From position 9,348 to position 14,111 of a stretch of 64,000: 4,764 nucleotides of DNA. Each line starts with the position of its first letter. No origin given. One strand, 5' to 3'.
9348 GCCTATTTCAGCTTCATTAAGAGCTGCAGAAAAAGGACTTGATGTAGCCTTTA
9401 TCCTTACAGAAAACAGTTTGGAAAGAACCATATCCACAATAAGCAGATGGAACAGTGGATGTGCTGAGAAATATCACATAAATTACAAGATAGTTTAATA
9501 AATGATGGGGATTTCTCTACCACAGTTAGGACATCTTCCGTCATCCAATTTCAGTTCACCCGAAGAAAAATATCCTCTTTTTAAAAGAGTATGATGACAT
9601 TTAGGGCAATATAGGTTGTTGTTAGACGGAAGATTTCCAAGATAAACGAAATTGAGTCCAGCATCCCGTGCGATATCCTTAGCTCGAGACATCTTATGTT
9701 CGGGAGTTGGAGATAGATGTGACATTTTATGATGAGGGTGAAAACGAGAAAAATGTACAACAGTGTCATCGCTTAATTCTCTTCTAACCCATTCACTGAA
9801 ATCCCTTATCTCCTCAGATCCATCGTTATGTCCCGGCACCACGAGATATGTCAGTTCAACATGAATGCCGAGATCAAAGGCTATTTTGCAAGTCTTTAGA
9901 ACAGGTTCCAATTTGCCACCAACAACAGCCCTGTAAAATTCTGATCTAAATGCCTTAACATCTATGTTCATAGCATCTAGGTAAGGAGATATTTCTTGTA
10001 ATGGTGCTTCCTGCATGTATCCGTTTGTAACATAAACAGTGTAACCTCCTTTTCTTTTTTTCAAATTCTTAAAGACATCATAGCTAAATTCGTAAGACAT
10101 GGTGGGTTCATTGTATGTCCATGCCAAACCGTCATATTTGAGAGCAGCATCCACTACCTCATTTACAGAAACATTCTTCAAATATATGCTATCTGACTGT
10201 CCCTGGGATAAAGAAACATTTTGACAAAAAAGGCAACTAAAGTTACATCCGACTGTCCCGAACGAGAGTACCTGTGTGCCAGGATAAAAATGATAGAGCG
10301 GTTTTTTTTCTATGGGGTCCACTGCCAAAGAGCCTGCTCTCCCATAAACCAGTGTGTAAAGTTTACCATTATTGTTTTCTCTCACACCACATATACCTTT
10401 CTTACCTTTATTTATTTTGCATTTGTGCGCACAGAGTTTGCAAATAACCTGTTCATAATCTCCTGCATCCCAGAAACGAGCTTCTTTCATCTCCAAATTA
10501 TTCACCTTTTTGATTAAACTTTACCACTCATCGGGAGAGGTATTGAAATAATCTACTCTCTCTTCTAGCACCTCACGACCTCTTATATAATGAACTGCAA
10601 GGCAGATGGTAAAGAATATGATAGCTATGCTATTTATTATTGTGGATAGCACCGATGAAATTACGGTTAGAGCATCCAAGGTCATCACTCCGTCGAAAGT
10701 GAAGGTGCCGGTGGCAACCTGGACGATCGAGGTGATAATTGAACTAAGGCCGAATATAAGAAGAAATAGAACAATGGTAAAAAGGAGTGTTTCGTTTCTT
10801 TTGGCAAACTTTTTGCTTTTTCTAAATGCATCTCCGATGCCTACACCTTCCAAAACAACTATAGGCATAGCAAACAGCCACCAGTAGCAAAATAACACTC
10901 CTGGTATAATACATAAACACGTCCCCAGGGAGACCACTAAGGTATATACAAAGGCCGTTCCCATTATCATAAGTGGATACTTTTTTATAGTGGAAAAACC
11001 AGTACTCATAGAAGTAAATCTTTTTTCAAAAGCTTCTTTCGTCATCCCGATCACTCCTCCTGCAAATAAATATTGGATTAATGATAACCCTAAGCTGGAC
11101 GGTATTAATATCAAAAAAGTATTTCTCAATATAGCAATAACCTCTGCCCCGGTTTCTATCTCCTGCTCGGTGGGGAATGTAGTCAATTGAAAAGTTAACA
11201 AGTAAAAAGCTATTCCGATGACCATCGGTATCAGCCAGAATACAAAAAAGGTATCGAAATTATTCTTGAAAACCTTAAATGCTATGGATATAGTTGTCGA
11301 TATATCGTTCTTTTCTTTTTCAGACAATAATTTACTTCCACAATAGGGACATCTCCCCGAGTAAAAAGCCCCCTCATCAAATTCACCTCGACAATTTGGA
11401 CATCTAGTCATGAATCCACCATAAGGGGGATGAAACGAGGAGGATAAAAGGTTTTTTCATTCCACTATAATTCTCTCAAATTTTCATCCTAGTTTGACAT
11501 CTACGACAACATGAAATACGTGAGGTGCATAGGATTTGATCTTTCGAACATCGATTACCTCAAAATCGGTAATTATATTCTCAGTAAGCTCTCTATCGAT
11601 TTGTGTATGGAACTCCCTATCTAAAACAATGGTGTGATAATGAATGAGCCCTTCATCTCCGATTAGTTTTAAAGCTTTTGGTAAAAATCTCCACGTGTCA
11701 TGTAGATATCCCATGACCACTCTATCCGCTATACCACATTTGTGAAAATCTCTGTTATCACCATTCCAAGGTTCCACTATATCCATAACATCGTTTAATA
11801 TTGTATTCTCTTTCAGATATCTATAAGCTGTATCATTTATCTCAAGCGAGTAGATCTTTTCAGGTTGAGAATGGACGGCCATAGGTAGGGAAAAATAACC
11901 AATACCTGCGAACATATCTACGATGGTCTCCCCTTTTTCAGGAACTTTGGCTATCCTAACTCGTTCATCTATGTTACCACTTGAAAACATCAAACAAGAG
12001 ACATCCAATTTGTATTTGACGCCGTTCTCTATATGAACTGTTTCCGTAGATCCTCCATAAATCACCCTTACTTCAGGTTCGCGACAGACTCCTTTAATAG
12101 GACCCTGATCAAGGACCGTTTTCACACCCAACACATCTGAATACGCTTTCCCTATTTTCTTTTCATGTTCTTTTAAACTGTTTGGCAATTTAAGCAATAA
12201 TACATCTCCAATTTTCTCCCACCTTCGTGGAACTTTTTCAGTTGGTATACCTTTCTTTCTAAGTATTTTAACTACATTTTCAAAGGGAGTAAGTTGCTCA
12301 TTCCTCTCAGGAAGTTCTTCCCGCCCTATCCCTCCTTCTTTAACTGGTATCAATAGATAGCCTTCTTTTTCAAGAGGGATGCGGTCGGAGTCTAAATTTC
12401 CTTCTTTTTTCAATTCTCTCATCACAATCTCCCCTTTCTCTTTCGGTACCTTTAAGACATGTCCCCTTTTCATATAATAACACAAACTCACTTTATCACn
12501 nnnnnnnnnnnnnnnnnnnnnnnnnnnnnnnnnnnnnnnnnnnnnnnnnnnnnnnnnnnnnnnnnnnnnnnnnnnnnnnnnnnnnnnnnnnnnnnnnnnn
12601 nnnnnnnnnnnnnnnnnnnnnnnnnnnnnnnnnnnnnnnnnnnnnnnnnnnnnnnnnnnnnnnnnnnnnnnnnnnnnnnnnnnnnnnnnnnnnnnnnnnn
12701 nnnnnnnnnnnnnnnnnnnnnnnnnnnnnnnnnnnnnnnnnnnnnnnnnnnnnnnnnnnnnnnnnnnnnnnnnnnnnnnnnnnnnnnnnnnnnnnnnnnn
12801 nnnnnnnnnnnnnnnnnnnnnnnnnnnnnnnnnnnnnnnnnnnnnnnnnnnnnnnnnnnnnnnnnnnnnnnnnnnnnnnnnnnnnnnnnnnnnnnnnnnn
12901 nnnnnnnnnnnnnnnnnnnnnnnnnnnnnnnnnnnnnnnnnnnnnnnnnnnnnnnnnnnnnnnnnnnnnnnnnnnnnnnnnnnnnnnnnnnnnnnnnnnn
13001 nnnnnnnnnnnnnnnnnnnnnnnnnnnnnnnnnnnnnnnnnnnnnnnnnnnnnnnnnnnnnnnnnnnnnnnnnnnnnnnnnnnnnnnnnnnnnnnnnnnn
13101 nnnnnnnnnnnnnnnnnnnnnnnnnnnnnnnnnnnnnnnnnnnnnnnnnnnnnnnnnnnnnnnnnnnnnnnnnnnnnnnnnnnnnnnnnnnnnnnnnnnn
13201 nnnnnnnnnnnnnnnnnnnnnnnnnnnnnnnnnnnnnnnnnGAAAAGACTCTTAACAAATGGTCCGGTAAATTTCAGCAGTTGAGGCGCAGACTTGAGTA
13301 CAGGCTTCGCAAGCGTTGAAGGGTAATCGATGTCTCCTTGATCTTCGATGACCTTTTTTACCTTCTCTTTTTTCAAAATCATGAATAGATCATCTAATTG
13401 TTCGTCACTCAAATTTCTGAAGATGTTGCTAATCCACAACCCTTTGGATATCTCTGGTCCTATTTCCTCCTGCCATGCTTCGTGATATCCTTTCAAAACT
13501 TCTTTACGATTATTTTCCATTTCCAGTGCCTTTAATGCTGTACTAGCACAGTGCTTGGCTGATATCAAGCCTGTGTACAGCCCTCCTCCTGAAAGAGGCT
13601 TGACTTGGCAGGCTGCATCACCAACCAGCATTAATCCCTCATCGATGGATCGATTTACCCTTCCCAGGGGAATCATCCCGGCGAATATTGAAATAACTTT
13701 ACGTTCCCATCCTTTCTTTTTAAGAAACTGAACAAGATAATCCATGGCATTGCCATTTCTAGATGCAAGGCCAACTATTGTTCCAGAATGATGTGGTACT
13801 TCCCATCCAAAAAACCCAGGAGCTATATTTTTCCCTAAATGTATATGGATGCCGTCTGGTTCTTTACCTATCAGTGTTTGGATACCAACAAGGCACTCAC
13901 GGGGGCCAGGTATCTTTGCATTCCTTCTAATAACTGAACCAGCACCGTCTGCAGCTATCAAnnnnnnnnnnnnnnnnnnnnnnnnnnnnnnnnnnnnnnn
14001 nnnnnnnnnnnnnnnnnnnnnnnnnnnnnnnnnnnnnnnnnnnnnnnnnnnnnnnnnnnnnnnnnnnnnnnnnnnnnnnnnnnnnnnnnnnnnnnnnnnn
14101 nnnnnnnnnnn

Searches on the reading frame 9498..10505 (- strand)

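Call 51: search_protein_families(library=ncbifam, proteins=[window:9498-10505:-])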
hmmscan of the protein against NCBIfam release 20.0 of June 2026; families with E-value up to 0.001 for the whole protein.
window:9498-10505:- (336 aa): 19 families
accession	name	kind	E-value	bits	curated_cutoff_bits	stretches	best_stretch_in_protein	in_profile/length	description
TIGR04337.1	AmmeMemoSam_rS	hypoth_equivalog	6.4e-98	327.8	220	1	9-333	1-330/349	AmmeMemoRadiSam system radical SAM enzyme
TIGR02493.1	PFLA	equivalog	1.2e-18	67.3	231.75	1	75-242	14-185/235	pyruvate formate-lyase-activating protein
TIGR04041.1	activase_YjjW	hypoth_equivalog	8.9e-18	64.7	250.2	1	114-283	95-269/276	YjjW family glycine radical enzyme activase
TIGR02494.1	PFLE_PFLC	subfamily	4.6e-13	49.1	174.35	1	132-257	132-256/293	glycyl-radical enzyme activating protein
TIGR02495.1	NrdG2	equivalog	1.5e-10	40.7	131.15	1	82-243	21-183/193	anaerobic ribonucleoside-triphosphate reductase activating protein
TIGR04003.1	rSAM_BssD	equivalog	2.2e-10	40.2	496.45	1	59-256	58-260/314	[benzylsuccinate synthase]-activating enzyme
TIGR02668.1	moaA_archaeal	equivalog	1.3e-09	37.5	325.25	1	85-265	18-196/303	GTP 3',8-cyclase MoaA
TIGR04395.1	cutC_activ_rSAM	equivalog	1.9e-09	37.2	360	1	127-261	133-265/309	choline TMA-lyase-activating enzyme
NF048010.1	SfplDhtActHpsHDes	equivalog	4.6e-09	35.5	430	1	125-244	133-253/298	(2S)-3-sulfopropanediol dehydratase activating enzyme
NF001199.0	PRK00164.2-1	equivalog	1.5e-08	34.1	231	1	85-239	20-174/308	GTP 3',8-cyclase MoaA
NF008356.0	PRK11145.1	equivalog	4e-08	32.8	375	1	75-252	19-199/246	pyruvate formate lyase 1-activating protein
TIGR02666.1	moaA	equivalog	3.1e-07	29.7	284.05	1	86-245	19-185/336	GTP 3',8-cyclase MoaA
NF033717.2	HPDL_rSAM_activ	equivalog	3e-06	26.7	420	1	126-265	133-273/311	4-hydroxyphenylacetate decarboxylase activase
NF048008.1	SfplDhtActHpfHKleb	equivalog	1.7e-05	24.3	500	1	131-246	134-248/308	(2S)-3-sulfopropanediol dehydratase activating enzyme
NF033719.1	ind_deCO2_activ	equivalog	2.6e-05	23.7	425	0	126-241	132-246/302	indoleacetate decarboxylase activase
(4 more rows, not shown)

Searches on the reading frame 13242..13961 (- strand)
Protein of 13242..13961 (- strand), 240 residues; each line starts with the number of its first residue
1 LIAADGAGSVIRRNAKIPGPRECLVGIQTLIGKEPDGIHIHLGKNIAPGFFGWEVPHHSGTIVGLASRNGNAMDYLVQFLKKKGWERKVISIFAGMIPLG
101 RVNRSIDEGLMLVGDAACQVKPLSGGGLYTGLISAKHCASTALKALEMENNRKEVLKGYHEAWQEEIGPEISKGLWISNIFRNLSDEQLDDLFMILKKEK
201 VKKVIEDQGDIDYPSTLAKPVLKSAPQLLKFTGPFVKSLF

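Call 51: search_protein_families(library=ncbifam, proteins=[P0121, P0125])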
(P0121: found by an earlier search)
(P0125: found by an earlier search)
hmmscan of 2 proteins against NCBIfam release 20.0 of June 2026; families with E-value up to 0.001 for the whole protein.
P0121 (411 aa): 10 families
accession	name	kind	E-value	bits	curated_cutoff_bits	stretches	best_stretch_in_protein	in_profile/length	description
NF004005.0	PRK05476.2-3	equivalog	4.8e-186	618.6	275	1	6-409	14-417/418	adenosylhomocysteinase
TIGR00936.1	ahcY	equivalog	2.5e-176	586.6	497.6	1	6-411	10-416/416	adenosylhomocysteinase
NF004010.0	PRK05476.3-3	equivalog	1.7e-87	294.1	512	1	5-406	15-425/432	adenosylhomocysteinase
NF004009.0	PRK05476.3-2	equivalog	7.4e-77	259.2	485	1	7-391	77-459/487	adenosylhomocysteinase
NF004008.0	PRK05476.3-1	equivalog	1.2e-26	93.6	440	1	42-363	18-302/326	adenosylhomocysteinase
NF006162.0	PRK08306.1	equivalog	0.00014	21.2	261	1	187-280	140-235/297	dipicolinate synthase subunit DpsA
TIGR02853.1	spore_dpaA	equivalog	0.00021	20.7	319.65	1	186-280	136-232/287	dipicolinic acid synthetase subunit A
NF041369.1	Dhydh_Halo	equivalog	0.00033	20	400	1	198-287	129-221/305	D-2-hydroxyacid dehydrogenase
NF004017.0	PRK05479.1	equivalog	0.00034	19.5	336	1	199-263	15-80/337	ketol-acid reductoisomerase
NF009714.1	PRK13243.1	equivalog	0.0006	19.2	455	0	197-288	146-240/332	glyoxylate reductase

P0125 (389 aa): 71 families (the best 25 are shown)
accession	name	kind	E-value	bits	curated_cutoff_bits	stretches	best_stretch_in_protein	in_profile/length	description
TIGR02032.1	GG-red-SF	subfamily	1.8e-55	188.7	158.8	1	10-289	1-295/297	geranylgeranyl reductase family protein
TIGR02023.1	BchP-ChlP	subfamily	5.4e-32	111.2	343.3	1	10-319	1-324/388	geranylgeranyl diphosphate reductase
NF041160.1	DGGPL_Thplmales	equivalog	1.3e-30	106.6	780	1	10-353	4-372/396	digeranylgeranylglycerophospholipid reductase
NF041080.1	DGGGPL_reductase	equivalog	3.8e-22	78.8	580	2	182-339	193-359/447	digeranylgeranylglycerophospholipid reductase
TIGR01988.1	Ubi-OHases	subfamily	6.8e-18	64.7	224.65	2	250-315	271-338/387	ubiquinone biosynthesis hydroxylase, UbiH/UbiF/VisC/COQ6 family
NF049967.1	QhpG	equivalog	8.5e-18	64.5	240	2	12-156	1-140/423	flavin-dependent monooxygenase QhpG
NF041385.1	Dggglyphlred_Halo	equivalog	3e-17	62.2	700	2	257-351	279-375/405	digeranylgeranylglycerophospholipid reductase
TIGR02028.1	ChlP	equivalog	5.7e-16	58.3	505.3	1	12-319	3-334/398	geranylgeranyl reductase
NF005612.0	PRK07364.1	equivalog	4.7e-13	48.4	487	0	248-312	285-351/415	FAD-dependent hydroxylase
NF045655.1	MkRedMenJ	equivalog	1.6e-12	47.1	700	1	94-164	97-166/406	menaquinone reductase MenJ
NF005788.0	PRK07608.1-3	equivalog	1.6e-12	46.9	478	1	248-316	270-339/388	UbiH/UbiF family hydroxylase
NF005951.1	PRK08020.1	equivalog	2.5e-12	46.3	590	0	238-287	257-308/388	3-demethoxyubiquinol 3-hydroxylase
NF006593.0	PRK09126.1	equivalog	8.7e-12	44.6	420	1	10-43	5-38/393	5-demethoxyubiquinol-8 5-hydroxylase UbiM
NF006092.0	PRK08244.1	equivalog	3.1e-11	42.6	644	1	10-167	3-168/494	monooxygenase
NF038171.1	maturase_LodB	equivalog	3.9e-11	42.6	400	1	94-166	95-169/361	lysine-epsilon-oxidase maturase LodB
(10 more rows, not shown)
